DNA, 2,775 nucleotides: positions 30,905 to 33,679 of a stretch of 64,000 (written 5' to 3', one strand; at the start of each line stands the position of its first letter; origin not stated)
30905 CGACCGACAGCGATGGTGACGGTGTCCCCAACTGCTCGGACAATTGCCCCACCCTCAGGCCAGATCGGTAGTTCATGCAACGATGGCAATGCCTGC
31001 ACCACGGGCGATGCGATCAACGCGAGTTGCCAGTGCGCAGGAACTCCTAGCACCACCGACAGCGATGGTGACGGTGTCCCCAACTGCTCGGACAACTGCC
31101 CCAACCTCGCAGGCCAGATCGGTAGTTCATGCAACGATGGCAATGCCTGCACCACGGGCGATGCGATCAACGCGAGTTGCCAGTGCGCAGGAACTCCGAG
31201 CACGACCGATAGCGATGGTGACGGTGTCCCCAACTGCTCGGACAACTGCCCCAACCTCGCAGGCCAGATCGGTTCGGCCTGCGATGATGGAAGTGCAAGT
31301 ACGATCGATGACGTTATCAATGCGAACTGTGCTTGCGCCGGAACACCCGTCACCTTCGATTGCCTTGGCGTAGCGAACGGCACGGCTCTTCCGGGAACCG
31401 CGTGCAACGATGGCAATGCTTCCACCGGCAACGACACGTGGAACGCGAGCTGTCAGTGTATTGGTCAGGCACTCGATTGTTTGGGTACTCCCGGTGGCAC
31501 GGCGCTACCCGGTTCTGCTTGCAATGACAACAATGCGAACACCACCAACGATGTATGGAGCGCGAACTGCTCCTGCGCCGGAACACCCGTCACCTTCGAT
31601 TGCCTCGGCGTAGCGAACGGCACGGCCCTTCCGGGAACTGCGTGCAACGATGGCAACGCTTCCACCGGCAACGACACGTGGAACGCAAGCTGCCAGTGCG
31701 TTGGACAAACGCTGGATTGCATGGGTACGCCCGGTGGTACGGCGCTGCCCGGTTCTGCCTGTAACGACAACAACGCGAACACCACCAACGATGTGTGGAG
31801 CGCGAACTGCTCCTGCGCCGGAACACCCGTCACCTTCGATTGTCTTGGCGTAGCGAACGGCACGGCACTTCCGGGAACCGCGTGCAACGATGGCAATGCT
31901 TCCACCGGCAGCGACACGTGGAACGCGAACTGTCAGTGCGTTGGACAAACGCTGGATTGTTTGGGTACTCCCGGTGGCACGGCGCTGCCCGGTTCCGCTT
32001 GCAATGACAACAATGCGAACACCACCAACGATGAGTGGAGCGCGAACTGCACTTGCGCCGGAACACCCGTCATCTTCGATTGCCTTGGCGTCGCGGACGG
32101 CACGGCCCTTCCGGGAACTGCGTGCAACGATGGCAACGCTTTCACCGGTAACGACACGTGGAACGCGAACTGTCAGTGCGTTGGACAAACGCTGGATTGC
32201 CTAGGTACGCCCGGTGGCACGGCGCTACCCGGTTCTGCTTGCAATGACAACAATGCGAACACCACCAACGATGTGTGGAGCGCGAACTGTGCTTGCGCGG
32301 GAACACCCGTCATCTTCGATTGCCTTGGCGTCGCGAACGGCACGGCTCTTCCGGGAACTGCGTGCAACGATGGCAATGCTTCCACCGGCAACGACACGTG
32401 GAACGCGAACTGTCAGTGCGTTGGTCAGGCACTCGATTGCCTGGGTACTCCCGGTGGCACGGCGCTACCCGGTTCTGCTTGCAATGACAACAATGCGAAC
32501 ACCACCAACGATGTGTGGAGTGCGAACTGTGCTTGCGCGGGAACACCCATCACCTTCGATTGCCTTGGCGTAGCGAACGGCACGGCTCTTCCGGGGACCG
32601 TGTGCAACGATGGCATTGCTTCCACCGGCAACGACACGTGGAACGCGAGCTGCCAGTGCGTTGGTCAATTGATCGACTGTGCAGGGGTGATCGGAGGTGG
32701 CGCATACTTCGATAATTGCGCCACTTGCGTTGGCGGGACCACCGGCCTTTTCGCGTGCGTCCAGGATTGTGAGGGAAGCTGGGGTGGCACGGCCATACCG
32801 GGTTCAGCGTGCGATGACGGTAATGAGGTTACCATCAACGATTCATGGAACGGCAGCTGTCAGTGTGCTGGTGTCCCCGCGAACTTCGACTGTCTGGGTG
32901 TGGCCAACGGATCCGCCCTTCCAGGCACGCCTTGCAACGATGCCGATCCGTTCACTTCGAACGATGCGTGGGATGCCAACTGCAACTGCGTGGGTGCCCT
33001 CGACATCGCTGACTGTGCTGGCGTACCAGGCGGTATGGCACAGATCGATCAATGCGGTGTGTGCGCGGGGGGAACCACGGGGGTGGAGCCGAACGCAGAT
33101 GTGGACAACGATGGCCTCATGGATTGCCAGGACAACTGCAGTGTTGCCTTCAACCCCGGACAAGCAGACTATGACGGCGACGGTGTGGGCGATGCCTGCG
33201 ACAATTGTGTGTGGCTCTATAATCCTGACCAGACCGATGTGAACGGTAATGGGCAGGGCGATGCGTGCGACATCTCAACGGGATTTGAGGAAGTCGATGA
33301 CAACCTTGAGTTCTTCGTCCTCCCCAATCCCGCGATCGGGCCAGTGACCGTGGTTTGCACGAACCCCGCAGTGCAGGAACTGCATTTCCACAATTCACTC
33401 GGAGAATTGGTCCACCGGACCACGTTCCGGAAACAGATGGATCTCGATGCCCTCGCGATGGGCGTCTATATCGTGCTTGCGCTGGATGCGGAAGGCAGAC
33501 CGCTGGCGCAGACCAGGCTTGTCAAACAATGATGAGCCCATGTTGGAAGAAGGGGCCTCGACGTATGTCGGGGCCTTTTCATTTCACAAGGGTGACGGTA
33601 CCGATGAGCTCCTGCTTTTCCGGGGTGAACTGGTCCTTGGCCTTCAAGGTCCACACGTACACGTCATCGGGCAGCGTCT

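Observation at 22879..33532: Two tandem paralogous giant T9SS cargo proteins built from an unassigned ~40-aa four-cysteine repeat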

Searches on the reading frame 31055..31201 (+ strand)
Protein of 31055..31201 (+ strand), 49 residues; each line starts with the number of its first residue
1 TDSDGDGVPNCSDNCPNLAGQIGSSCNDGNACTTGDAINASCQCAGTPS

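Call 14: search_protein_families(library=pfam, max_evalue=10, proteins=[window:31055-31201:+])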
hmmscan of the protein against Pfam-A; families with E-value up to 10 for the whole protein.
seq(49 aa): 1 family
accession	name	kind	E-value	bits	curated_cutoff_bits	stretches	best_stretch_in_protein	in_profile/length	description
PF02412.23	TSP_3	-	3.6e-05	23.8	25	1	1-19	14-32/36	Thrombospondin type 3 repeat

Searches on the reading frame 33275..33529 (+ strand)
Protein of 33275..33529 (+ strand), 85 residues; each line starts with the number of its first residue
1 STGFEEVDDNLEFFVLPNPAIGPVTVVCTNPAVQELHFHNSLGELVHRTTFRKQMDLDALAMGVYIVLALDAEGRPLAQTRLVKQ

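Call 14: search_protein_families(library=pfam, max_evalue=10, proteins=[window:33275-33529:+])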
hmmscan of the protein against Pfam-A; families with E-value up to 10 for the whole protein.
seq(85 aa): 2 families
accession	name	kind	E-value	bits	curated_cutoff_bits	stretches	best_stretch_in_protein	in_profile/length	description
PF18962.6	Por_Secre_tail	-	6.4e-05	23.6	27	1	16-68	2-61/75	Secretion system C-terminal sorting domain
PF19369.4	DUF5944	-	0.07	13.1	25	1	49-80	205-239/243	Family of unknown function (DUF5944)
